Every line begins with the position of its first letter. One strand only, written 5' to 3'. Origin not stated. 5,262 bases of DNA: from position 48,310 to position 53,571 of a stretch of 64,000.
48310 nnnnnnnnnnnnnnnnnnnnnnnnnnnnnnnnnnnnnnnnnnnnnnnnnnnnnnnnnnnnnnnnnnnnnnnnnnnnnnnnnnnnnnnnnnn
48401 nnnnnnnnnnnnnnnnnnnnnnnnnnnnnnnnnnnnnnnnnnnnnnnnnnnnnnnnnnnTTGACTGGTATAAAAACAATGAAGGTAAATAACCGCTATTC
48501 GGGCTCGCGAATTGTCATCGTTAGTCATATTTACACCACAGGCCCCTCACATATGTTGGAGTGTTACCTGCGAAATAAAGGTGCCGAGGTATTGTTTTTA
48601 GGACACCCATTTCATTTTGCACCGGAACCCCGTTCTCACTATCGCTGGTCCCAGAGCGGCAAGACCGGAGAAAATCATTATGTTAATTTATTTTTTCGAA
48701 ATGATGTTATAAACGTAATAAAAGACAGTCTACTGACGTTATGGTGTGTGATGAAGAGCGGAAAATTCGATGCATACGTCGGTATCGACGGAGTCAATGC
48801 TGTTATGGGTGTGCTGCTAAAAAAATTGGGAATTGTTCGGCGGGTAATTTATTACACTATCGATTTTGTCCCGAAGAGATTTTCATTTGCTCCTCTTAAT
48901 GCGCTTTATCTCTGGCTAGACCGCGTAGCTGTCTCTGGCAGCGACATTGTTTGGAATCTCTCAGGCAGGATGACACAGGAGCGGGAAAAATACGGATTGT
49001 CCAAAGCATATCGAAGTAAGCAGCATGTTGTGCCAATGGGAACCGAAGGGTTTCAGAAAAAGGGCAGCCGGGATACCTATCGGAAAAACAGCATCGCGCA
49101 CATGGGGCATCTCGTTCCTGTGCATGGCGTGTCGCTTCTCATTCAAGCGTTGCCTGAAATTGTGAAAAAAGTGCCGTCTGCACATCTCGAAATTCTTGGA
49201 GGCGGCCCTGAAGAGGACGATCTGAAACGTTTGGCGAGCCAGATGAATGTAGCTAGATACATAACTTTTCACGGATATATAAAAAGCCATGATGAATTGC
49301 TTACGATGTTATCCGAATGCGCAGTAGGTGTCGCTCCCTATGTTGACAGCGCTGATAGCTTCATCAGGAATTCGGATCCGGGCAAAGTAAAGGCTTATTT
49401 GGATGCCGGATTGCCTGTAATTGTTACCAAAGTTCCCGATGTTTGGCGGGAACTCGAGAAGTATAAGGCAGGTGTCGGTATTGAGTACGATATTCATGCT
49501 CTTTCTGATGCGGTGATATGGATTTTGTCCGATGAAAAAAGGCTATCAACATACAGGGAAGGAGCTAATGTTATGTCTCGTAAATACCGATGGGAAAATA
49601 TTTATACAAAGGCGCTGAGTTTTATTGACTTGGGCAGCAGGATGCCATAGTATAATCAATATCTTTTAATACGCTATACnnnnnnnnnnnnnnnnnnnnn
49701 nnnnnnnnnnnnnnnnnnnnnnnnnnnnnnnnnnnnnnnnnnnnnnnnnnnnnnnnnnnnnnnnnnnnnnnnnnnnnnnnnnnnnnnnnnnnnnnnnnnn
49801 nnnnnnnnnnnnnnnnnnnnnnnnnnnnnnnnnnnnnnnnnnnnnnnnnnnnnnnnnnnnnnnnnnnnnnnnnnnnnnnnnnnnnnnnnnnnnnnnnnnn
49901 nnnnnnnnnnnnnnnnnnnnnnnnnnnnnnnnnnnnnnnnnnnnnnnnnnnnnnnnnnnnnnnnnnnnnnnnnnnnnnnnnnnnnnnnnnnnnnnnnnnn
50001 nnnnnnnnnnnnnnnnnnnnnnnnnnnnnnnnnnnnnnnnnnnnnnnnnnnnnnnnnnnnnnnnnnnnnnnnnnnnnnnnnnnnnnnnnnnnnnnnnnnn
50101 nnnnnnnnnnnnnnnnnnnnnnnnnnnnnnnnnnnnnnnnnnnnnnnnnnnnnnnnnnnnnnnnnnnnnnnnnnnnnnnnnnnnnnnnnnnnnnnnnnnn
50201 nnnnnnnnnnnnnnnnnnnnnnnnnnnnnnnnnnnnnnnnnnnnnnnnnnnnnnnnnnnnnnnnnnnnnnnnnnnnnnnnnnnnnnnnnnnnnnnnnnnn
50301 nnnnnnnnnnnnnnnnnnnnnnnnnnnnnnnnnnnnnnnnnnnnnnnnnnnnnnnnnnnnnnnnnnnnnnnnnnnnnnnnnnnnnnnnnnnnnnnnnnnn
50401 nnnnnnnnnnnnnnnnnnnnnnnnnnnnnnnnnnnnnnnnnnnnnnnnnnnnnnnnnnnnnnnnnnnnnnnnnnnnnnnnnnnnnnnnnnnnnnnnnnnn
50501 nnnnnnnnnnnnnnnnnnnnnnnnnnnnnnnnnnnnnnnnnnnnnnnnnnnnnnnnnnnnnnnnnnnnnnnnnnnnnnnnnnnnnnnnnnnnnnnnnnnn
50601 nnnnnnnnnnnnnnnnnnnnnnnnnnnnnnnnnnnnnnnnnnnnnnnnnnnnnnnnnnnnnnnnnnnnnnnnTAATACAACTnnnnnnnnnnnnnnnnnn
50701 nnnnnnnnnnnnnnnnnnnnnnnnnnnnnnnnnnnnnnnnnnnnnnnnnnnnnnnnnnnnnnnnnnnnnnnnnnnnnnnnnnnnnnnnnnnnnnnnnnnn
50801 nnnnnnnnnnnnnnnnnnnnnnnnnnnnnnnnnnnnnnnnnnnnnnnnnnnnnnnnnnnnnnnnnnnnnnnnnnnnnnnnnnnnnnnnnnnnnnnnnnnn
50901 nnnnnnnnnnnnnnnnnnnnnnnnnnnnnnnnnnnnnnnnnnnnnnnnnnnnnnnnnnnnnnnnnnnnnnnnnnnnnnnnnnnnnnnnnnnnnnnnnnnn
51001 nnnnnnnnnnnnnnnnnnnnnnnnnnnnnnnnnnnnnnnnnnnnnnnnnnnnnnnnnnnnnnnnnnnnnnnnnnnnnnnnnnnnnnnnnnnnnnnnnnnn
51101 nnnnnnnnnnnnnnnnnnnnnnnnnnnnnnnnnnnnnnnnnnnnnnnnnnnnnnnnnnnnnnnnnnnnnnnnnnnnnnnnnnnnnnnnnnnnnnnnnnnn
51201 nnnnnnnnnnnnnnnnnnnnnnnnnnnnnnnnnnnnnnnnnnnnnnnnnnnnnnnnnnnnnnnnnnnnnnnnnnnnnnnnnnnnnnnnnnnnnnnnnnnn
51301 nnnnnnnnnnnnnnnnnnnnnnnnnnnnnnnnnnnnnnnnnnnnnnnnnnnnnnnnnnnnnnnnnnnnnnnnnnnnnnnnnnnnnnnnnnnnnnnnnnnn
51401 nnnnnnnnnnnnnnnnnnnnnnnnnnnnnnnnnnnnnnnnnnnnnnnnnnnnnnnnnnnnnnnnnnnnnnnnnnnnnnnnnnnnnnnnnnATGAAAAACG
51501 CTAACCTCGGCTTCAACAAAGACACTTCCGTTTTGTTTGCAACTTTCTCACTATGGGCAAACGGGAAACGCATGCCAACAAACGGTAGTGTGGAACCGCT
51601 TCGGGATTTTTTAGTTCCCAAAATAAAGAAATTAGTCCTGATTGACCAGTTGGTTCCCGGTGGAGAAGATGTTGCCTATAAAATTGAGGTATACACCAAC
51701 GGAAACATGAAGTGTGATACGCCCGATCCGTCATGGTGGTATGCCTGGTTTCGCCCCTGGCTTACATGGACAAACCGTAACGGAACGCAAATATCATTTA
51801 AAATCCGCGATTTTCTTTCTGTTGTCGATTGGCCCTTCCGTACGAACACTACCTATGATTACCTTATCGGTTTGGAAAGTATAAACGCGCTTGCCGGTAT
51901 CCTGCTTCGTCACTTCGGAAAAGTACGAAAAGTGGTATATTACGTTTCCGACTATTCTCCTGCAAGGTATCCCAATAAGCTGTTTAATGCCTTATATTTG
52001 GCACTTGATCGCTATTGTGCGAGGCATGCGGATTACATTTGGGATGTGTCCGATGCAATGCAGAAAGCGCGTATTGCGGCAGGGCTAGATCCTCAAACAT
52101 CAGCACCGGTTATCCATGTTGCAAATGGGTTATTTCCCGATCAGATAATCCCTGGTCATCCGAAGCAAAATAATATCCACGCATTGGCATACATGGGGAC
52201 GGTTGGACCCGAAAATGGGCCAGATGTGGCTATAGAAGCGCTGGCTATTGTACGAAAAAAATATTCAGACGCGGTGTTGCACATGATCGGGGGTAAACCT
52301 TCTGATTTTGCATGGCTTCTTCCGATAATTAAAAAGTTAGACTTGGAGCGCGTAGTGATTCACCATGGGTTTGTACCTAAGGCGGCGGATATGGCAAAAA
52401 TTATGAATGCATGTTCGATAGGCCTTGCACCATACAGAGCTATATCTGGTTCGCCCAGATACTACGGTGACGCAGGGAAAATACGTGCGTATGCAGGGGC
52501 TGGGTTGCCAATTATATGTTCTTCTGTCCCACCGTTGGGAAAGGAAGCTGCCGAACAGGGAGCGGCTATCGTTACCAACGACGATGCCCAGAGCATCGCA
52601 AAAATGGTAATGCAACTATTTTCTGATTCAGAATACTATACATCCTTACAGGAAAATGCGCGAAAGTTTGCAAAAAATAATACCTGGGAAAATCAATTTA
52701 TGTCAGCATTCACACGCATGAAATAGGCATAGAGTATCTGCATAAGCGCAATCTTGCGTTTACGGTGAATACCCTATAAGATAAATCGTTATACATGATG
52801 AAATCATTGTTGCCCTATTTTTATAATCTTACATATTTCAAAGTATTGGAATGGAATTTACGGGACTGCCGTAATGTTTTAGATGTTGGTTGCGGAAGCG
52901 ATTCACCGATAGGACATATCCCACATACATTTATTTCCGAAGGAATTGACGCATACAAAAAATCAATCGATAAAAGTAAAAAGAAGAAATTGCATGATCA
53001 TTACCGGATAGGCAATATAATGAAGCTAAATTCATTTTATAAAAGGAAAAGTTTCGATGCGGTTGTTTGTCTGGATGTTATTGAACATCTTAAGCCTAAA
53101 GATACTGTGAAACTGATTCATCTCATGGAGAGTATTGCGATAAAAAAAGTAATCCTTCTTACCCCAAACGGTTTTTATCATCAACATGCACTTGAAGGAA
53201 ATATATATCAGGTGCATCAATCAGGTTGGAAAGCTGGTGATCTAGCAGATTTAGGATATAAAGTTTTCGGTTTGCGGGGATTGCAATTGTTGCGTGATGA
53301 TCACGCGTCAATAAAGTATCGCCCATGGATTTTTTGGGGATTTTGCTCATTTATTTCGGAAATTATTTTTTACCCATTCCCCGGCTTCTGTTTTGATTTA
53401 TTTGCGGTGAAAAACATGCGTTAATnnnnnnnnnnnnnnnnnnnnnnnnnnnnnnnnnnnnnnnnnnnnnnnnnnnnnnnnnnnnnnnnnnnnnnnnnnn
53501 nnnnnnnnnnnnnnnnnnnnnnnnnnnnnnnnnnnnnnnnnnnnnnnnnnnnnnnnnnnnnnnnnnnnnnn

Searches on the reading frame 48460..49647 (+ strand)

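Call 3: search_protein_families(library=pfam, proteins=[window:48460-49647:+], max_evalue=0.01)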
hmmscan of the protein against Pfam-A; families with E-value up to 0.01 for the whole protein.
window:48460-49647:+ (396 aa): 2 families
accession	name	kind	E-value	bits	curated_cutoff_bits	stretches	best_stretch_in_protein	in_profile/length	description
PF13692.12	Glyco_trans_1_4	-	4.1e-18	66.5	27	1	211-358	3-142/142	Glycosyl transferases group 1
PF00534.26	Glycos_transf_1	-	2.4e-17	63.5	26.4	1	208-369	14-169/172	Glycosyl transferases group 1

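Call 4: search_protein_families(library=ncbifam, proteins=[window:48460-49647:+], max_evalue=0.01)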
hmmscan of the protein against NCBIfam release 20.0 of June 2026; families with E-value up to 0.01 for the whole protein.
window:48460-49647:+ (396 aa): 15 families
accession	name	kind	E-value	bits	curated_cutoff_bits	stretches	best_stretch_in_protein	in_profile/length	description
TIGR04063.1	stp3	hypoth_equivalog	2.6e-09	36.4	442.05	1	210-281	214-284/397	TIGR04063 family PEP-CTERM/XrtA system glycosyltransferase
NF047880.1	glyco_SdgA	exception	1.2e-08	34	800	1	203-384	309-482/488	serine-aspartate repeat adhesin O-glycosyltransferase SdgA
NF038295.1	EPS_HpsP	equivalog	2.2e-07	30.3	550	1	186-386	176-381/388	hormogonium polysaccharide biosynthesis glycosyltransferase HpsP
TIGR04005.1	wcaL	equivalog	3.9e-07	29.3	537.6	1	111-352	127-364/406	colanic acid biosynthesis glycosyltransferase WcaL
TIGR03999.1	thiol_BshA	equivalog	3.7e-06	26.1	273.7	1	209-380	199-361/375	N-acetyl-alpha-D-glucosaminyl L-malate synthase BshA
NF041879.1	EPS_EpsH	equivalog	5.9e-05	22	800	1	209-290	237-316/431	exopolysaccharide biosynthesis glycosyltransferase EpsH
TIGR04157.1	glyco_rSAM_CFB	subfamily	0.0001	21.4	400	1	212-296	230-310/406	TIGR04157 family glycosyltransferase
TIGR03449.1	mycothiol_MshA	equivalog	0.00058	18.9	462.5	1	210-383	221-394/406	D-inositol-3-phosphate glycosyltransferase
NF049988.1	MGlcDAGSynMgs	equivalog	0.00064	19.2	400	1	225-384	229-378/398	alpha-monoglucosyldiacylglycerol synthase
NF038011.1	PelF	equivalog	0.00079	18.6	100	1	183-282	277-382/489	GT4 family glycosyltransferase PelF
TIGR03088.1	stp2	hypoth_equivalog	0.001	18.2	409.05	1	209-372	194-353/374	TIGR03088 family PEP-CTERM/XrtA system glycosyltransferase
TIGR02918.1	TIGR02918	equivalog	0.0014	17.4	574.6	1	185-274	296-384/500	accessory Sec system glycosyltransferase GtfA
TIGR04047.1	MSMEG_0565_glyc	hypoth_equivalog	0.0033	16.6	259.85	1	314-386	297-368/373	MSMEG_0565 family glycosyltransferase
NF007396.0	PRK09922.1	equivalog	0.0084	15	385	0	238-277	210-249/361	lipopolysaccharide 1,6-galactosyltransferase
NF041876.1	EPS_EpsE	equivalog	0.0099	15.2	400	0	180-338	180-340/389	exopolysaccharide biosynthesis GT4 family glycosyltransferase EpsE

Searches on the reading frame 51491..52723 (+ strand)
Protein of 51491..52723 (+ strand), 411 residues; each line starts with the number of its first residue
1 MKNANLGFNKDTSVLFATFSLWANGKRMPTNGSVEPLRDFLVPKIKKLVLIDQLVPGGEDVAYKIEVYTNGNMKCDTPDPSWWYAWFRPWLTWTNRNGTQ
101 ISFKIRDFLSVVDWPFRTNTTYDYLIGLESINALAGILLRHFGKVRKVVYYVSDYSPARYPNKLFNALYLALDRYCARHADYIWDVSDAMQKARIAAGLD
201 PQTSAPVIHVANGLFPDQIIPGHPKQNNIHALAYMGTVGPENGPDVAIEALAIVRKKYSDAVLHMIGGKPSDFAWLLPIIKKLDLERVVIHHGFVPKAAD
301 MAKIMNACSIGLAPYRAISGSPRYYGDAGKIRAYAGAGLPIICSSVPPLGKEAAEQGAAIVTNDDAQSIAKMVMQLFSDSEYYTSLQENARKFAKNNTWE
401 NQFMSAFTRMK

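Call 3: search_protein_families(library=pfam, proteins=[window:51491-52723:+], max_evalue=0.01)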
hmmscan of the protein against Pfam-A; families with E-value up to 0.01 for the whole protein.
window:51491-52723:+ (411 aa): 3 families
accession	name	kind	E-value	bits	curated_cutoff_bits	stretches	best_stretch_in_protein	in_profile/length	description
PF00534.26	Glycos_transf_1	-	1.7e-14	54.2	26.4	1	226-392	12-171/172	Glycosyl transferases group 1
PF13692.12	Glyco_trans_1_4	-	5.4e-14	53.1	27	1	232-379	4-142/142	Glycosyl transferases group 1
PF13524.12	Glyco_trans_1_2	-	0.0031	17.9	25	1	288-401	28-137/144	Glycosyl transferase-like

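Call 4: search_protein_families(library=ncbifam, proteins=[window:51491-52723:+], max_evalue=0.01)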
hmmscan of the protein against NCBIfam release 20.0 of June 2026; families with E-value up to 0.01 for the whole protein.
window:51491-52723:+ (411 aa): 6 families
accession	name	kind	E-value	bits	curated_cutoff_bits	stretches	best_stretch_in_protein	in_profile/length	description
NF047676.1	TeichurnBiosyTuaH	equivalog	3.5e-05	22.9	550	1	224-405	209-379/384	teichuronic acid biosynthesis protein TuaH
TIGR04063.1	stp3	hypoth_equivalog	4.6e-05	22.5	442.05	0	359-402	340-384/397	TIGR04063 family PEP-CTERM/XrtA system glycosyltransferase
NF038295.1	EPS_HpsP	equivalog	0.00013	21.1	550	1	226-400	204-374/388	hormogonium polysaccharide biosynthesis glycosyltransferase HpsP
TIGR03449.1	mycothiol_MshA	equivalog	0.00042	19.3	462.5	1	230-402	221-392/406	D-inositol-3-phosphate glycosyltransferase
TIGR04047.1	MSMEG_0565_glyc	hypoth_equivalog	0.00057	19.1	259.85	1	337-402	299-363/373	MSMEG_0565 family glycosyltransferase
NF047881.1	glyco_SdgB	exception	0.0096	14.6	800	0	157-298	258-389/496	serine-aspartate repeat adhesin O-glycosyltransferase SdgB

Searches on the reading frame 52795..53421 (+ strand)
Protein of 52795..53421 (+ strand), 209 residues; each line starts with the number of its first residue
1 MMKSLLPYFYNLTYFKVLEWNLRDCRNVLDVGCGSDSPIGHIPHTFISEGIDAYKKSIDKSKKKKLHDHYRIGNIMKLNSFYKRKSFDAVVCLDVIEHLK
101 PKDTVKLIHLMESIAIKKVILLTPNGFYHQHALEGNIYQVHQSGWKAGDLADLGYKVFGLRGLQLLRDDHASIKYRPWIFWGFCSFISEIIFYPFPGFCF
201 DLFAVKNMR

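Call 3: search_protein_families(library=pfam, proteins=[window:52795-53421:+], max_evalue=0.01)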
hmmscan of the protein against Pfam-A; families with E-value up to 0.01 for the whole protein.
window:52795-53421:+ (209 aa): 6 families
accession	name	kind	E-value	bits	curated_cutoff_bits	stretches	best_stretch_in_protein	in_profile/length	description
PF08241.18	Methyltransf_11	-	2.4e-08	34.9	21.2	1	29-105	1-80/95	Methyltransferase domain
PF13649.12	Methyltransf_25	-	4.6e-06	27.7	27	1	28-111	1-89/97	Methyltransferase domain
PF13847.12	Methyltransf_31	-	0.00011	22.4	27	1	27-120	6-106/145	Methyltransferase domain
PF13489.12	Methyltransf_23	-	0.00011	22.4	27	1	23-108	21-101/164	Methyltransferase domain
PF08242.18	Methyltransf_12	-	0.00034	21.7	30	1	29-104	1-81/98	Methyltransferase domain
PF07021.18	MetW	-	0.0074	16.4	21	0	21-125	10-111/193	Methionine biosynthesis protein MetW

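Call 4: search_protein_families(library=ncbifam, proteins=[window:52795-53421:+], max_evalue=0.01)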
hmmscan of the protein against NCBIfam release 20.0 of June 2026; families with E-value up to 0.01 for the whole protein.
window:52795-53421:+ (209 aa): 6 families
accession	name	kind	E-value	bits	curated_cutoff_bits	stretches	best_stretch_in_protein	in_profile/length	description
TIGR01983.1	UbiG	equivalog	1.4e-07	31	102.95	1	26-105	51-135/228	bifunctional 2-polyprenyl-6-hydroxyphenol methylase/3-demethylubiquinol 3-O-methyltransferase UbiG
TIGR02021.1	BchM-ChlM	equivalog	4.2e-06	26.3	158.9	1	23-123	53-156/218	magnesium protoporphyrin IX methyltransferase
NF004851.0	PRK06202.1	equivalog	1.7e-05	24.4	243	1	28-120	64-163/237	hypothetical protein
TIGR04074.1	bacter_Hen1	equivalog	0.00022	19.9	340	1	24-130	282-400/462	3' terminal RNA ribose 2'-O-methyltransferase Hen1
TIGR02081.1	metW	equivalog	0.002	17.7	189.5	1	22-131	11-117/194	methionine biosynthesis protein MetW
NF045667.1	MTase_DVU1556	equivalog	0.0068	15.9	155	1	22-92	20-90/213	DVU_1556 family methyltransferase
